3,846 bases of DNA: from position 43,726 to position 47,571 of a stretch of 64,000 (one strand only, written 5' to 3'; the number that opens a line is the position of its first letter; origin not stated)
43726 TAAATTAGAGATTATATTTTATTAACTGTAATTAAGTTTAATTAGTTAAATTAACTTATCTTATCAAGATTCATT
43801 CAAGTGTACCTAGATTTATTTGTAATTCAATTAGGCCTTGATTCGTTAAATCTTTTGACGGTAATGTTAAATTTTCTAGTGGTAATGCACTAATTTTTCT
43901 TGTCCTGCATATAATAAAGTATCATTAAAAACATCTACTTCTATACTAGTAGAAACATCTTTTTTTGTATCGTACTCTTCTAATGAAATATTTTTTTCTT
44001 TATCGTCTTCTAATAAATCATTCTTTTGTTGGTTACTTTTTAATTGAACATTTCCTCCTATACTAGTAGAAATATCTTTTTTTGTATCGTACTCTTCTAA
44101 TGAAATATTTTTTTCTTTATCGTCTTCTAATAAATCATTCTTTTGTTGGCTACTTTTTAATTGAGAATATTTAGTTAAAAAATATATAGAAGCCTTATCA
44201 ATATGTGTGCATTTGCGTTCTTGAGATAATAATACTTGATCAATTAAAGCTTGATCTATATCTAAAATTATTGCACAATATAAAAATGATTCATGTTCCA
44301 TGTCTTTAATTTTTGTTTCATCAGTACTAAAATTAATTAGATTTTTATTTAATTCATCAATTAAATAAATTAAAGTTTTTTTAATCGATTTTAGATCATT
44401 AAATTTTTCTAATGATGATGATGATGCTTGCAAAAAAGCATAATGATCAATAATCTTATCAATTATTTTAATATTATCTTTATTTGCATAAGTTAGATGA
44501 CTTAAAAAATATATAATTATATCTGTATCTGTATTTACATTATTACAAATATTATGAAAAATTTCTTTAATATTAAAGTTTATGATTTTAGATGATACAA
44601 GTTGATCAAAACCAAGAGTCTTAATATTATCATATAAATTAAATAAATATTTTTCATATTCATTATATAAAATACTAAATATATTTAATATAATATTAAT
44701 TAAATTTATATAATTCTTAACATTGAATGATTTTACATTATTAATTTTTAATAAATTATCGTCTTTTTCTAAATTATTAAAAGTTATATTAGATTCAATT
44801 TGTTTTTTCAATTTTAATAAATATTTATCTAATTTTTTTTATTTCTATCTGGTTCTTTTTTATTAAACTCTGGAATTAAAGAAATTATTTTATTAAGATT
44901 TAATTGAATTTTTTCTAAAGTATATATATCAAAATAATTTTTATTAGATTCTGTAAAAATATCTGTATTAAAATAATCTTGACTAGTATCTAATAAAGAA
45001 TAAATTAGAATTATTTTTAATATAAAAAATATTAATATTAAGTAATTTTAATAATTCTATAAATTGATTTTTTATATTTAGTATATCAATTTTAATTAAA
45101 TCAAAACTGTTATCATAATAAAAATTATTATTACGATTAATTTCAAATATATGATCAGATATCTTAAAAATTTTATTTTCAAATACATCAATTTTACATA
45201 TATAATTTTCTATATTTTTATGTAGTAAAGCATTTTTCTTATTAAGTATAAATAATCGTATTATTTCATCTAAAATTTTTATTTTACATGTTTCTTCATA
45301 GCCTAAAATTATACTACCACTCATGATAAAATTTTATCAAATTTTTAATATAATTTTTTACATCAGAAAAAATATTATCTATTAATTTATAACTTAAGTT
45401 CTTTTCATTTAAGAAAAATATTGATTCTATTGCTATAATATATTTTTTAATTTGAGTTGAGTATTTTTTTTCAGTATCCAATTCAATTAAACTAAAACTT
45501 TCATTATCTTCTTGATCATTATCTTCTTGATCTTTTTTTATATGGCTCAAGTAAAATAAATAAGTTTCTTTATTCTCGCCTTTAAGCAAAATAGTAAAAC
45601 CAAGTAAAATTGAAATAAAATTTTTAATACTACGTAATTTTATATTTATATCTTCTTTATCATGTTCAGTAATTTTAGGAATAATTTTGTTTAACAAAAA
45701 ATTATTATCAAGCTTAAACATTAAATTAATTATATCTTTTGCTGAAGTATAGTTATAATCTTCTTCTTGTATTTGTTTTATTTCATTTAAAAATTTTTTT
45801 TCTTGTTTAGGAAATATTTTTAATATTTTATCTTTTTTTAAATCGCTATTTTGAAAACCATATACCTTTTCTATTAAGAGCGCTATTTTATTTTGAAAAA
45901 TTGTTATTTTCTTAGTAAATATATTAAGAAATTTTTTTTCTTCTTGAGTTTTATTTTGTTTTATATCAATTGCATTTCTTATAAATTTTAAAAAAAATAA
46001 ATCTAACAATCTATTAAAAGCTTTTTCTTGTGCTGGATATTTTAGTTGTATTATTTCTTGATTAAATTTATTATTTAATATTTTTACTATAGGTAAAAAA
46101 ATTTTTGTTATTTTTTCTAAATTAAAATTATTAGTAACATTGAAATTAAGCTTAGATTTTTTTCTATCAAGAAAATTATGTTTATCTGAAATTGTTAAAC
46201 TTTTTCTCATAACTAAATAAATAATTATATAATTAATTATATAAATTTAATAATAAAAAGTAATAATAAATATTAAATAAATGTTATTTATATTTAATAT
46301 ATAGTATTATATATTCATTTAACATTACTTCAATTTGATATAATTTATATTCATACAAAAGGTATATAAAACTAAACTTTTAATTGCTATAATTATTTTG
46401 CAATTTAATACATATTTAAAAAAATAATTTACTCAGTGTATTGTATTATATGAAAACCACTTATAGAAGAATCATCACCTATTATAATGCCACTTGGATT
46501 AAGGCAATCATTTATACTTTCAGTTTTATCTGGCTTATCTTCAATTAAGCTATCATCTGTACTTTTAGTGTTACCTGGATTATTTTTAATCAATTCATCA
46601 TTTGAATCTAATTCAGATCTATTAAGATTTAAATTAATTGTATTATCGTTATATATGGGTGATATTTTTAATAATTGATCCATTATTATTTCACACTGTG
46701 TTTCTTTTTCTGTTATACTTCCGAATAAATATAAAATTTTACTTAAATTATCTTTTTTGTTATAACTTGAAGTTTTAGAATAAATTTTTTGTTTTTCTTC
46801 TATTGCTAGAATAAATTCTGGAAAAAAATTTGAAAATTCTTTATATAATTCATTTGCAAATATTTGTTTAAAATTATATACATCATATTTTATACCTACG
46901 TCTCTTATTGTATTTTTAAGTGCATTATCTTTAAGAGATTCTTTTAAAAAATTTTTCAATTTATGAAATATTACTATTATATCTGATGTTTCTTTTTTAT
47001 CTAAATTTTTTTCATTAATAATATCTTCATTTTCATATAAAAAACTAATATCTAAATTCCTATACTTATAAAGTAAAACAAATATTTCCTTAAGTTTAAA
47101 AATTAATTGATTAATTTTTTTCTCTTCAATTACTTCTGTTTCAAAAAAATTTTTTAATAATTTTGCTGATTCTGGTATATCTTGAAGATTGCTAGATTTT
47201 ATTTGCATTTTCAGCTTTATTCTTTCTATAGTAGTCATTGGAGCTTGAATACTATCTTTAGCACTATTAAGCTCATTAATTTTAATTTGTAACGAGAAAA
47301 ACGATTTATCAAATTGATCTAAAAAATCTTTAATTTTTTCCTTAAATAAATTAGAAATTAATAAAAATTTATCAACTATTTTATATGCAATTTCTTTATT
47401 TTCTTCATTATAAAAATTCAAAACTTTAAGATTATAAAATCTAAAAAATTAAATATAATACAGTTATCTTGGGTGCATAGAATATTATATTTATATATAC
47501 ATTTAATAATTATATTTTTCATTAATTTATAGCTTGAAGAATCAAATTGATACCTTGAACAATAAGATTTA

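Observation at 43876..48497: A 4.6-kb co-directional block of orphan genes (4 ancestral genes) with coupled starts and stops, between trpS and bamA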

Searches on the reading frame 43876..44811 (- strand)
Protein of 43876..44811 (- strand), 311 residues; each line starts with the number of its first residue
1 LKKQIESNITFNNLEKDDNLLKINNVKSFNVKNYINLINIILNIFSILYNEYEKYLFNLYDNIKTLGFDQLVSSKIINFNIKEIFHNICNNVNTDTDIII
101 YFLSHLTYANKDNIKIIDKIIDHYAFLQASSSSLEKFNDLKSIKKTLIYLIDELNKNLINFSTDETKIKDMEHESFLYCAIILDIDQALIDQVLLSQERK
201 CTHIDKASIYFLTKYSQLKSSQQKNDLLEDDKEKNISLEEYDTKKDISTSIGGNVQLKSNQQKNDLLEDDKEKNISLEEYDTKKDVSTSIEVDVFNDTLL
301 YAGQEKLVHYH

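Call 3: search_protein_families(library=pfam, proteins=[window:43876-44811:-], max_evalue=1)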
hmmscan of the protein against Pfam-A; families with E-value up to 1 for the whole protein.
window:43876-44811:- (311 aa): 1 family
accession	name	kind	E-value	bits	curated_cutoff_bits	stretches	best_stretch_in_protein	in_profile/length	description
PF07261.16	DnaB_2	-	0.041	14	22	1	77-122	12-57/74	Replication initiation and membrane attachment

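Call 13: search_protein_families(library=ncbifam, proteins=[window:43876-44811:-], max_evalue=1)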
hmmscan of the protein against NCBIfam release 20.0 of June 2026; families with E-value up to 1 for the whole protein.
window:43876-44811:- (311 aa): 0 families

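Call 14: search_protein_families(library=padloc, proteins=[window:43876-44811:-], max_evalue=1)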
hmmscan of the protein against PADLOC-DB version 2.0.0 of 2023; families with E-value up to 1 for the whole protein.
window:43876-44811:- (311 aa): 0 families

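Call 15: search_protein_families(library=phrogs, proteins=[window:43876-44811:-], max_evalue=1)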
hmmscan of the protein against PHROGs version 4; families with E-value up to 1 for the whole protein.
window:43876-44811:- (311 aa): 1 family
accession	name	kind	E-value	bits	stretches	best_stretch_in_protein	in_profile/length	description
phrog_16115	-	unknown function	0.91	11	0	256-274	12-30/90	-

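Call 24: search_solved_structures(query=window:43876-44811:-, max_evalue=10)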
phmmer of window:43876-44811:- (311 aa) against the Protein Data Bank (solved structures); distinct sequences matched with E-value up to 10: 0.

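Call 56: search_protein_families(library=pfam, proteins=[L008:7040-8116:+, L008:11481-12044:-], max_evalue=0.01)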
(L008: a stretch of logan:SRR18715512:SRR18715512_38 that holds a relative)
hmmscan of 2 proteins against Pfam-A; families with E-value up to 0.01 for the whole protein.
L008:7040-8116:+ (358 aa): 0 families

L008:11481-12044:- (187 aa): 0 families

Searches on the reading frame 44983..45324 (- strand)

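Call 3: search_protein_families(library=pfam, proteins=[window:44983-45324:-], max_evalue=1)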
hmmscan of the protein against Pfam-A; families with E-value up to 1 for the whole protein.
window:44983-45324:- (113 aa): 0 families

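Call 13: search_protein_families(library=ncbifam, proteins=[window:44983-45324:-], max_evalue=1)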
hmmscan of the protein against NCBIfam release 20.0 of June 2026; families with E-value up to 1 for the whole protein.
window:44983-45324:- (113 aa): 0 families

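Call 14: search_protein_families(library=padloc, proteins=[window:44983-45324:-], max_evalue=1)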
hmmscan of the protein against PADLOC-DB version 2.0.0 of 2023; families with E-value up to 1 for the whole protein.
window:44983-45324:- (113 aa): 0 families

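Call 15: search_protein_families(library=phrogs, proteins=[window:44983-45324:-], max_evalue=1)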
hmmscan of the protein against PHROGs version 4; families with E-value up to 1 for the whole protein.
window:44983-45324:- (113 aa): 4 families
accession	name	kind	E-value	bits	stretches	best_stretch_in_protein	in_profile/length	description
phrog_12892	-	unknown function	0.0093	17.1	1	18-78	29-91/138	-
phrog_23853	-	unknown function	0.035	15.4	1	55-78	29-51/54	-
phrog_38242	-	unknown function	0.12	13.3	1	52-102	26-75/120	-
phrog_10179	-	unknown function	0.17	13.4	1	16-80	19-81/115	-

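Call 56: search_protein_families(library=pfam, proteins=[L008:7040-8116:+, L008:11481-12044:-], max_evalue=0.01)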
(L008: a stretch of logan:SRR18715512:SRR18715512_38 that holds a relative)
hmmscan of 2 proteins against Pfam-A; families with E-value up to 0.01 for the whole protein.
L008:7040-8116:+ (358 aa): 0 families

L008:11481-12044:- (187 aa): 0 families

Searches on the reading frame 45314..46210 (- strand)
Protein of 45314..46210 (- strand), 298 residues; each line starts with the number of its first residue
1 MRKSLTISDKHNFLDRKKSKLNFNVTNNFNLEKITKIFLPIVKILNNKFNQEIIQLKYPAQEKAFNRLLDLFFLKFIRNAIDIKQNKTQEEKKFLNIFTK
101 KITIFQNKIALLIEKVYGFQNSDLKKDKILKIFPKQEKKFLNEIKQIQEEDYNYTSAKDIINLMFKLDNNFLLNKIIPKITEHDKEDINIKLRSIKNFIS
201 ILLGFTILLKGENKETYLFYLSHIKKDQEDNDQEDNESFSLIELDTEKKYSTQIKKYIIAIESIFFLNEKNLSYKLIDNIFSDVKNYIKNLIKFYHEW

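Call 3: search_protein_families(library=pfam, proteins=[window:45314-46210:-], max_evalue=1)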
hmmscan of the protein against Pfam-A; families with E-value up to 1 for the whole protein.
window:45314-46210:- (298 aa): 1 family
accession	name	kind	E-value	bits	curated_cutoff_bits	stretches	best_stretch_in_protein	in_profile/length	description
PF19250.5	DUF5898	-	0.14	12.5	28.9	1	71-142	20-93/109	Family of unknown function (DUF5898)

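Call 13: search_protein_families(library=ncbifam, proteins=[window:45314-46210:-], max_evalue=1)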
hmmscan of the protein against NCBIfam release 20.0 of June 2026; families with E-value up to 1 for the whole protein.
window:45314-46210:- (298 aa): 0 families

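Call 14: search_protein_families(library=padloc, proteins=[window:45314-46210:-], max_evalue=1)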
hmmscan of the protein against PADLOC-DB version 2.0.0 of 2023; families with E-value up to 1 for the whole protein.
window:45314-46210:- (298 aa): 0 families

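Call 15: search_protein_families(library=phrogs, proteins=[window:45314-46210:-], max_evalue=1)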
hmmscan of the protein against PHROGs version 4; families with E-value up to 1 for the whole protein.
window:45314-46210:- (298 aa): 1 family
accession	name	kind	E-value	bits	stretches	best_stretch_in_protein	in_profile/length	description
phrog_34560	-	unknown function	0.0012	20.1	1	140-188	3-54/65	-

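Call 23: search_solved_structures(query=window:45314-46210:-, max_evalue=10)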
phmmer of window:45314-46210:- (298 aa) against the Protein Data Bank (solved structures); distinct sequences matched with E-value up to 10: 2.
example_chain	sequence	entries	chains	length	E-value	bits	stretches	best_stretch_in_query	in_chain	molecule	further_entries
1eku_A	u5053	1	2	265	0.016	18.2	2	140-192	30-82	Interferon gamma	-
1fyh_A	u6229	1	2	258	0.032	17.2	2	140-192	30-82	Interferon gamma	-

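Call 56: search_protein_families(library=pfam, proteins=[L008:7040-8116:+, L008:11481-12044:-], max_evalue=0.01)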
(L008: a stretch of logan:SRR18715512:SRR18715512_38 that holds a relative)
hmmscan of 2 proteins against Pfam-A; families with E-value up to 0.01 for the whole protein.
L008:7040-8116:+ (358 aa): 0 families

L008:11481-12044:- (187 aa): 0 families

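Call 66: predict_structure(protein=window:45314-46210:-)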
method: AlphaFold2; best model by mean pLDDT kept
length: 298 residues; sequences in the alignment: 1
mean_pLDDT: 35.7   pTM: 0.23
mean pLDDT of the five models: 35.7, 35.2, 34.9, 34.9, 34.3
residues with pLDDT >= 90: 0; 70-90: 0; 50-70: 2; < 50: 296
segments of 3 or more residues with pLDDT < 50: 1-87, 89-181, 183-298
pLDDT, mean of each block of 10 residues (from residue 1): 32 29 26 36 35 36 41 39 42 42 39 33 34 35 34 33 40 38 45 44 40 40 40 30 26 31 30 33 38 30
secondary structure, 60 per line:
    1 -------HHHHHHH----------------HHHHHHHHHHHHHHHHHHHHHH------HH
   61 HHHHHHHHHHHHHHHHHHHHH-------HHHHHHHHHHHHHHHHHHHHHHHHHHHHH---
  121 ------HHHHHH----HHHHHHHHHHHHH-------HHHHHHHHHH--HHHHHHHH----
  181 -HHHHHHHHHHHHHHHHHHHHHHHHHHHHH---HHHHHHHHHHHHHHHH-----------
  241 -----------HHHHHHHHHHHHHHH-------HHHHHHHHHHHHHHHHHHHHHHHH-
elements in order: H8-14 H31-52 H59-81 H89-117 H127-132 H137-149 H157-166 H169-176 H182-210 H214-229 H252-266 H274-297

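Call 83: find_related_loci(query=window:45314-46210:-, collection=metagenome_contigs, flank=5000)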
Query window:45314-46210:- (298 aa) in metagenome_contigs; peptide patterns used: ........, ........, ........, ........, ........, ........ (x = any residue, [..] = any of these).
283 stretches matched a pattern, but none encodes a relative of the query by tblastn (E <= 1e-3).

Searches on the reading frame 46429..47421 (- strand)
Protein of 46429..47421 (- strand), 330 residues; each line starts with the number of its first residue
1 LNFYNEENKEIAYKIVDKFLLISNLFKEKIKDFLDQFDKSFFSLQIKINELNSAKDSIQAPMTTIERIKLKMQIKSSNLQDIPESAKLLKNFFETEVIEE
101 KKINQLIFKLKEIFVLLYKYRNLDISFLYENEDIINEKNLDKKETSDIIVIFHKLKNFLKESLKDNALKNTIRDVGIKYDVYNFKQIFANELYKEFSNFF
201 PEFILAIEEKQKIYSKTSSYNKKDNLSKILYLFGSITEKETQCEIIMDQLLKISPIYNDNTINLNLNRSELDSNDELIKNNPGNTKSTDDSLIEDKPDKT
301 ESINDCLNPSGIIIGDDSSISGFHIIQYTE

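Call 3: search_protein_families(library=pfam, proteins=[window:46429-47421:-], max_evalue=1)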
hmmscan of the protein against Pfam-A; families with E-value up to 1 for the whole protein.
window:46429-47421:- (330 aa): 0 families

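Call 13: search_protein_families(library=ncbifam, proteins=[window:46429-47421:-], max_evalue=1)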
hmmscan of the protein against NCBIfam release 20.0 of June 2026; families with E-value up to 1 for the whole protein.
window:46429-47421:- (330 aa): 1 family
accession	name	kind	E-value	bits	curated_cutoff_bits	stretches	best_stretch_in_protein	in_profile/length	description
TIGR03791.1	TTQ_mauG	equivalog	0.037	13.2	443.85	1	53-111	75-134/291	tryptophan tryptophylquinone biosynthesis enzyme MauG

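Call 14: search_protein_families(library=padloc, proteins=[window:46429-47421:-], max_evalue=1)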
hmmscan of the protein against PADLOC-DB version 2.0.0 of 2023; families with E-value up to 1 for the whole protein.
window:46429-47421:- (330 aa): 0 families

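Call 15: search_protein_families(library=phrogs, proteins=[window:46429-47421:-], max_evalue=1)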
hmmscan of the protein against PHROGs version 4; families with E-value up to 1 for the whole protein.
window:46429-47421:- (330 aa): 1 family
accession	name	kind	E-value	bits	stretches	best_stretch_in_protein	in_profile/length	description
phrog_32840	-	unknown function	0.18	12.2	1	25-125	86-185/304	-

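Call 22: search_solved_structures(query=window:46429-47421:-, max_evalue=10)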
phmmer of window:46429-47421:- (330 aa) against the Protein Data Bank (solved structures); distinct sequences matched with E-value up to 10: 9.
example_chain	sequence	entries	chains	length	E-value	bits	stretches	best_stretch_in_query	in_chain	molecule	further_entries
4xzm_X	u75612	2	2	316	0.22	14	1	118-183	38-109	Aldo-keto reductase family 1 member B10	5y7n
4ga8_A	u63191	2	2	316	0.22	14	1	118-183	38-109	Aldo-keto reductase family 1 member B10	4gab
1zua_X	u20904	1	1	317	0.23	14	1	118-183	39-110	Aldo-keto reductase family 1 member B10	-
4gq0_A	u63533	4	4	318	0.23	14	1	118-183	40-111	Aldo-keto reductase family 1 member B10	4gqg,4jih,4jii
4i5x_A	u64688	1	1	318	0.23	14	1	118-183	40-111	Aldo-keto reductase family 1 member B10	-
4icc_X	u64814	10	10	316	0.24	13.9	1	118-183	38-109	Aldo-keto reductase family 1 member B10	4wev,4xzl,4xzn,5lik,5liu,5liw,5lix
3qkz_A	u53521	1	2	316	0.25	13.9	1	119-182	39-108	Aldo-keto reductase family 1, member B7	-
3mgk_A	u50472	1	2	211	0.25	13.8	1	180-238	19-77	Intracellular protease/amidase related enzyme (ThiJ family)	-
3o3r_A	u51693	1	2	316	0.27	13.7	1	119-182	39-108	Aldo-keto reductase family 1, member B7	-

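Call 56: search_protein_families(library=pfam, proteins=[L008:7040-8116:+, L008:11481-12044:-], max_evalue=0.01)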
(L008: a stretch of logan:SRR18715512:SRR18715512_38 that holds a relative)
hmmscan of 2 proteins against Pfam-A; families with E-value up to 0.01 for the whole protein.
L008:7040-8116:+ (358 aa): 0 families

L008:11481-12044:- (187 aa): 0 families
